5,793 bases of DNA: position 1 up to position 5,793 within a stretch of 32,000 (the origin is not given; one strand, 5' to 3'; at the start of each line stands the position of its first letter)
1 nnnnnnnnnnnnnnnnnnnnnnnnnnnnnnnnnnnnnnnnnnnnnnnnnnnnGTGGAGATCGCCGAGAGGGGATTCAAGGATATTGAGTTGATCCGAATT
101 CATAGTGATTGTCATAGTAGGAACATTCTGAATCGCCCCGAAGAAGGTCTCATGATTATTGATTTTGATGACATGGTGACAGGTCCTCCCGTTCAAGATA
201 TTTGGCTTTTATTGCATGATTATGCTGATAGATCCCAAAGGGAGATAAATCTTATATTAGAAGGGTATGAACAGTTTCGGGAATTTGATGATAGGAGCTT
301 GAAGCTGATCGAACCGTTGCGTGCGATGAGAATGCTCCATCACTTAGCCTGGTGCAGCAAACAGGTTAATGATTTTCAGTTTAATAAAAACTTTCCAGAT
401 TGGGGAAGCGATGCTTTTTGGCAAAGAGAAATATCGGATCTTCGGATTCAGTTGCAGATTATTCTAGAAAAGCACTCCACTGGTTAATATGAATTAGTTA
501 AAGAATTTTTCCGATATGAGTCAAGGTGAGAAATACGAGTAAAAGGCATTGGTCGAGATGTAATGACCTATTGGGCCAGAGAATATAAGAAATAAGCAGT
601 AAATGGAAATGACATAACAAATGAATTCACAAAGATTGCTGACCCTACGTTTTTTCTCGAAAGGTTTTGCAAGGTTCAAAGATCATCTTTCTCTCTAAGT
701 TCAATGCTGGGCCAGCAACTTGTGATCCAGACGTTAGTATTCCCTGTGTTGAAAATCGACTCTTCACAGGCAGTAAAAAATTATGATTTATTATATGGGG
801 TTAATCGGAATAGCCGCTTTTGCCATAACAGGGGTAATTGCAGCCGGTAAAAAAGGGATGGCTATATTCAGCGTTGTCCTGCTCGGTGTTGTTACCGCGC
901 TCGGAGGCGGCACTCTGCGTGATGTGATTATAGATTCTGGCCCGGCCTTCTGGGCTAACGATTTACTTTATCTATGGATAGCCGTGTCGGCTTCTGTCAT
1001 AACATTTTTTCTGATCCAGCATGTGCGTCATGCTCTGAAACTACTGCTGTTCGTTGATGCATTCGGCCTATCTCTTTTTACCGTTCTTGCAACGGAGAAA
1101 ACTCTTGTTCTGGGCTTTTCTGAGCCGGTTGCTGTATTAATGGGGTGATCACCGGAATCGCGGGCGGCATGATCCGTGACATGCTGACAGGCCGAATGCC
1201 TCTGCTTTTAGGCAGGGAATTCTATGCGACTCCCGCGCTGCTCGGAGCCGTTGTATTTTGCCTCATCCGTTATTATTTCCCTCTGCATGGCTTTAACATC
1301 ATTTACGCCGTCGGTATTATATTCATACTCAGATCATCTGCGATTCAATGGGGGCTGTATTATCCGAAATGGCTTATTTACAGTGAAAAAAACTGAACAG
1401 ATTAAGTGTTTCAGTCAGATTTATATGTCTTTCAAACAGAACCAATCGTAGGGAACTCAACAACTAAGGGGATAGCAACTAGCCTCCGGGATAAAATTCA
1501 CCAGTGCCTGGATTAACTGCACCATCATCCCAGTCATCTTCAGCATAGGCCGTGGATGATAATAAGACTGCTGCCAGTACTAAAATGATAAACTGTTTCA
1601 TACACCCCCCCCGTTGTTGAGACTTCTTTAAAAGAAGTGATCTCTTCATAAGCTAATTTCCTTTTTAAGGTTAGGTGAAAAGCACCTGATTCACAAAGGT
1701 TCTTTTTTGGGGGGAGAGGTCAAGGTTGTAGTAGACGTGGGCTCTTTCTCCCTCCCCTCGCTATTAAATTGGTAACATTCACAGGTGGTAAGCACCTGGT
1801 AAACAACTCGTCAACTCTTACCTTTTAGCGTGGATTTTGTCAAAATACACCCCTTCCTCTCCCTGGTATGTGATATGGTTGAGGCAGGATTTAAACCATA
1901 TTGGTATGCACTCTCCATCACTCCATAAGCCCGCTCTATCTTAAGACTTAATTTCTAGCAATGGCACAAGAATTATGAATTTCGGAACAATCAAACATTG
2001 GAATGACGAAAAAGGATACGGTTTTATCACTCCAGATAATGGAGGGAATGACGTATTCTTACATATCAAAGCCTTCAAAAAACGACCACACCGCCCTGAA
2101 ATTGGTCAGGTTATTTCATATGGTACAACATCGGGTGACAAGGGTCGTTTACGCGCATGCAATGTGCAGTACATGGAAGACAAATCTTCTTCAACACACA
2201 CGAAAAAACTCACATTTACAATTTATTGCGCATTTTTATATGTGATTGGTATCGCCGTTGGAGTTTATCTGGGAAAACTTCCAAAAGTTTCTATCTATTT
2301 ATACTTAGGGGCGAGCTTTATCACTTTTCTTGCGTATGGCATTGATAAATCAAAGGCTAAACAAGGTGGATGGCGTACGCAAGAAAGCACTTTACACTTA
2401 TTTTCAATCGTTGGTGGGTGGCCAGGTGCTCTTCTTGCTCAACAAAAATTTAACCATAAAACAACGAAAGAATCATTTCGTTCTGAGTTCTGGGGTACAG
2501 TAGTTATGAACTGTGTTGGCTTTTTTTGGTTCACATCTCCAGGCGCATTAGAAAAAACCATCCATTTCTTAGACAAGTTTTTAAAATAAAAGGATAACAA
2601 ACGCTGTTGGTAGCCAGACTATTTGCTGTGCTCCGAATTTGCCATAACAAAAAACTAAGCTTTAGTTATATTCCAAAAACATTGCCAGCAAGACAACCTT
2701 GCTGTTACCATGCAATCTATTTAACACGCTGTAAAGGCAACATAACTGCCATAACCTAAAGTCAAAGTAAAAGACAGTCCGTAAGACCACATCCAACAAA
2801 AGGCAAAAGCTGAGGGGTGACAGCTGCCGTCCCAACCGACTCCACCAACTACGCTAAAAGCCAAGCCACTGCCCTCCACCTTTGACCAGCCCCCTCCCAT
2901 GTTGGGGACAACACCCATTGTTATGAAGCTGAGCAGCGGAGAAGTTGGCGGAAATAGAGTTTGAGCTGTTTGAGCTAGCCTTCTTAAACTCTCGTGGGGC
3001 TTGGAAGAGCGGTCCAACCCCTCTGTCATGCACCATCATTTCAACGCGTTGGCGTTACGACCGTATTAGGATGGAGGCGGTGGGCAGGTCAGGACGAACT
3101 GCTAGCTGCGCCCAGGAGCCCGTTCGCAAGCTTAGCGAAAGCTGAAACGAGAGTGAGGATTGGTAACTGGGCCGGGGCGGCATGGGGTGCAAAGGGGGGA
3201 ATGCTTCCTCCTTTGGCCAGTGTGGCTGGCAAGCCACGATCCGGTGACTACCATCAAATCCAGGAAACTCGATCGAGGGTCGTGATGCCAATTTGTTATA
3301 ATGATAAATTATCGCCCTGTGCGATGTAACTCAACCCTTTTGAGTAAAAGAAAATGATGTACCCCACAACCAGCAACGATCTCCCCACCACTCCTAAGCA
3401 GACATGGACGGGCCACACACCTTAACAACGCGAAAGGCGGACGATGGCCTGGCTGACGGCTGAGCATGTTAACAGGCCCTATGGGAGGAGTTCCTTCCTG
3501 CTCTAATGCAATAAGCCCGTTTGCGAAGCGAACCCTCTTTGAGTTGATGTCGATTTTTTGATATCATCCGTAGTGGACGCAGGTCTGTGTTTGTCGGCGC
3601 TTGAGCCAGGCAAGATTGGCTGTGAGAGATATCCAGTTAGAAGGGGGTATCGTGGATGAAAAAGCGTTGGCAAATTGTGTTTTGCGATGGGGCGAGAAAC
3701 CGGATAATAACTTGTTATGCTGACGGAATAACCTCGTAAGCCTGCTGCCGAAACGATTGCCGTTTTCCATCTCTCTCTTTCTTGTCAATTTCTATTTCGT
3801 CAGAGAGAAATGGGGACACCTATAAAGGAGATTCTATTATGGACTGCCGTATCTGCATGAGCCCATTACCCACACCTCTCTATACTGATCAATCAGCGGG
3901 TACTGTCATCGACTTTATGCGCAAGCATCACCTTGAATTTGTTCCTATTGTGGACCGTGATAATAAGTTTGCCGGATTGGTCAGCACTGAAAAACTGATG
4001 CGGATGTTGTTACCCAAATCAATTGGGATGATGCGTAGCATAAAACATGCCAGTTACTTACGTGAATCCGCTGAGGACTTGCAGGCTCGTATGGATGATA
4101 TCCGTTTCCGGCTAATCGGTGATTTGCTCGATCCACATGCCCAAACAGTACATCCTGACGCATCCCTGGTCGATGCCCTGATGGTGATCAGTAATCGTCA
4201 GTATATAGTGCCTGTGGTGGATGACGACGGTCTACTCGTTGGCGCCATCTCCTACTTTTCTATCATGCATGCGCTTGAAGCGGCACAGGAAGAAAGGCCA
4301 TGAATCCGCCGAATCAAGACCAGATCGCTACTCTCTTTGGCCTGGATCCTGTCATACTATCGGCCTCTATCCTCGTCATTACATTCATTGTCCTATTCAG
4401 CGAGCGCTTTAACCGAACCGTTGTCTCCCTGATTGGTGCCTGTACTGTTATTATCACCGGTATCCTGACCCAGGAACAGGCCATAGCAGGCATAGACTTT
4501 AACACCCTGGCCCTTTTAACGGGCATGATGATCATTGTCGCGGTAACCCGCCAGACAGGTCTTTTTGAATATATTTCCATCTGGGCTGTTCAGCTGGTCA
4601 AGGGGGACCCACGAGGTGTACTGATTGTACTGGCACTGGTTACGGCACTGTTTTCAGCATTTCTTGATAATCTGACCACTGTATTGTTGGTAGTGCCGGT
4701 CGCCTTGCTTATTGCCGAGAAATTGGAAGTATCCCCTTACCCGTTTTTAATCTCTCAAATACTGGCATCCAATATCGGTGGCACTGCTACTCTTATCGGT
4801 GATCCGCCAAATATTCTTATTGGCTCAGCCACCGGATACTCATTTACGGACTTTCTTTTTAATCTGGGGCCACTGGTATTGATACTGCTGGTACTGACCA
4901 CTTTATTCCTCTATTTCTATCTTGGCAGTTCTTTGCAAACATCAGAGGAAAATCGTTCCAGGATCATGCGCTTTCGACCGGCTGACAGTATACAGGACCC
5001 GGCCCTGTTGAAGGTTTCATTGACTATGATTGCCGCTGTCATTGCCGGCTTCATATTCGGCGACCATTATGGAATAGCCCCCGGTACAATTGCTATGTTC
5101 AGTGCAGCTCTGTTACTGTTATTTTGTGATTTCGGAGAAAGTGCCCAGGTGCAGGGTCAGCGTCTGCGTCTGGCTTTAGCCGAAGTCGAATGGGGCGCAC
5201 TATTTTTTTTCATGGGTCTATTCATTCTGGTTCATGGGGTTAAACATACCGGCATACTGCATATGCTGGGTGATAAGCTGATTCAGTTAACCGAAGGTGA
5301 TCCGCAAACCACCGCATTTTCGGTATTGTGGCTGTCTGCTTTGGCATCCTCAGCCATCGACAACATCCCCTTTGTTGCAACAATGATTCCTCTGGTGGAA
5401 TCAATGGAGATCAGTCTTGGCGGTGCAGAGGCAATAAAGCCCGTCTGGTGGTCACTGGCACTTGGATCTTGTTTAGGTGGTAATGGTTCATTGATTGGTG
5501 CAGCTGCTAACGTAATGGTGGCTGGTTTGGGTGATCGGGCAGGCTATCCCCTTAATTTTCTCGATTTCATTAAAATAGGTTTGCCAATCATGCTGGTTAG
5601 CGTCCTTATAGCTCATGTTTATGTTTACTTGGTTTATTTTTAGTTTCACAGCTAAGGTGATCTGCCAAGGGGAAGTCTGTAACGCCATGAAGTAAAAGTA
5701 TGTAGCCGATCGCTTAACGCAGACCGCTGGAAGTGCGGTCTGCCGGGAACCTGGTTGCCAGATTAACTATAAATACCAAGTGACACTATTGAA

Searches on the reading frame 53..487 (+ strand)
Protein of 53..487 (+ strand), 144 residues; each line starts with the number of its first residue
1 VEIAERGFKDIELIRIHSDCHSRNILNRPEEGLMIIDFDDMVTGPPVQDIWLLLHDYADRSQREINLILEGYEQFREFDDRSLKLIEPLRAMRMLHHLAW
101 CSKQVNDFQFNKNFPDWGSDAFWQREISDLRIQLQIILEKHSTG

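Call 11: search_protein_families(library=pfam, proteins=[window:53-487:+], max_evalue=0.001)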
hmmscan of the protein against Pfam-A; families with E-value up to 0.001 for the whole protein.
window:53-487:+ (144 aa): 2 families
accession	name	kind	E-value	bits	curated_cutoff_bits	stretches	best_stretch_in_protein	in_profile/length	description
PF01636.29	APH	-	1.4e-11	45.1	23.2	1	13-82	168-235/239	Phosphotransferase enzyme family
PF02958.26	EcKL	-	0.00012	21.9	22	1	16-64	218-271/294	Ecdysteroid kinase-like family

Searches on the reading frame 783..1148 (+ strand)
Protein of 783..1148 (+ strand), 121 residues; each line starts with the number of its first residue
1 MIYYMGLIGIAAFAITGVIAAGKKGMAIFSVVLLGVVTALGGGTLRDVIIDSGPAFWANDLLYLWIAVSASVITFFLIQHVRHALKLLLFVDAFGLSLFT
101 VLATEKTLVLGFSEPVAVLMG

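Call 11: search_protein_families(library=pfam, proteins=[window:783-1148:+], max_evalue=0.001)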
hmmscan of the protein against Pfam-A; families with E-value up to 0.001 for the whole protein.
window:783-1148:+ (121 aa): 1 family
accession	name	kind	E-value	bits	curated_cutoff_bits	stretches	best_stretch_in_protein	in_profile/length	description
PF03458.18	Gly_transporter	-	4.3e-24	84.6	23.5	1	4-77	2-76/78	Glycine transporter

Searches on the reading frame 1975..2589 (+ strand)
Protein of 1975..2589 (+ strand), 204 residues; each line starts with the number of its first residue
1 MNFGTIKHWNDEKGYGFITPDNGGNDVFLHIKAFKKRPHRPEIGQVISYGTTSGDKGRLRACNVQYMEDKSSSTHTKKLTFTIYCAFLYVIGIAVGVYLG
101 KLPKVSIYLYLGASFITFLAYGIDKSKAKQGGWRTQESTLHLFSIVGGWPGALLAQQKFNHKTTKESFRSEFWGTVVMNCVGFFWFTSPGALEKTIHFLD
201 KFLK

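Call 11: search_protein_families(library=pfam, proteins=[window:1975-2589:+], max_evalue=0.001)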
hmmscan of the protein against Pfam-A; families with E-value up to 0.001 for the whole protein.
window:1975-2589:+ (204 aa): 2 families
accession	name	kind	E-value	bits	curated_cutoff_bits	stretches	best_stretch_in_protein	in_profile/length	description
PF06961.18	DUF1294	-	1.3e-24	86.6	25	1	114-168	1-55/55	Protein of unknown function (DUF1294)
PF00313.28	CSD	-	1.8e-13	50.6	27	1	4-65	3-64/66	'Cold-shock' DNA-binding domain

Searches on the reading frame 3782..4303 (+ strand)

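Call 11: search_protein_families(library=pfam, proteins=[window:3782-4303:+], max_evalue=0.001)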
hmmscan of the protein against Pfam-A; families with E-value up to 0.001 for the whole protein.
window:3782-4303:+ (173 aa): 1 family
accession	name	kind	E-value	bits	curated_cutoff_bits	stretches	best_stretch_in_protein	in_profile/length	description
PF00571.33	CBS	-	3.1e-17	63.1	24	2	112-166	1-56/57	CBS domain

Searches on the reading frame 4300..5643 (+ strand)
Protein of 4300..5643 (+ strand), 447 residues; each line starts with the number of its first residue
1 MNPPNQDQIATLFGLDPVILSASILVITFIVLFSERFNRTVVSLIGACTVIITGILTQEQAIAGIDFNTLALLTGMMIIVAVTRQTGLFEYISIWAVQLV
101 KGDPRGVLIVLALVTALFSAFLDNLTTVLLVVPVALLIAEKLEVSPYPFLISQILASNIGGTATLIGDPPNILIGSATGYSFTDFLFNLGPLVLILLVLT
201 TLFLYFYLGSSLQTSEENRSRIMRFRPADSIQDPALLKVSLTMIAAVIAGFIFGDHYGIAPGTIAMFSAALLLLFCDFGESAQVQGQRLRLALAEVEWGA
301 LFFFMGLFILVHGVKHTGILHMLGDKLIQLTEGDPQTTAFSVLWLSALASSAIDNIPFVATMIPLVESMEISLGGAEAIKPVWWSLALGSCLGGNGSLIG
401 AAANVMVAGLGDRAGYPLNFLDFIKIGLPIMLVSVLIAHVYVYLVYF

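Call 11: search_protein_families(library=pfam, proteins=[window:4300-5643:+], max_evalue=0.001)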
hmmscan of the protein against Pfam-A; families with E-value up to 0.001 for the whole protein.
window:4300-5643:+ (447 aa): 4 families
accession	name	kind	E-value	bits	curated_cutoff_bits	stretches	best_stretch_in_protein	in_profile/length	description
PF03600.22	CitMHS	-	5e-90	302.4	31.9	1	30-389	2-336/336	Citrate transporter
PF02040.21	ArsB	-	1.3e-13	51.5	22.2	1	41-444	24-421/423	Arsenical pump membrane protein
PF07158.17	MatC_N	-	7.9e-05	23.2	23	1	19-147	5-135/149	Dicarboxylate carrier protein MatC N-terminus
PF03605.20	DcuA_DcuB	-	0.00011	21.7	27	1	24-223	2-201/368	Anaerobic c4-dicarboxylate membrane transporter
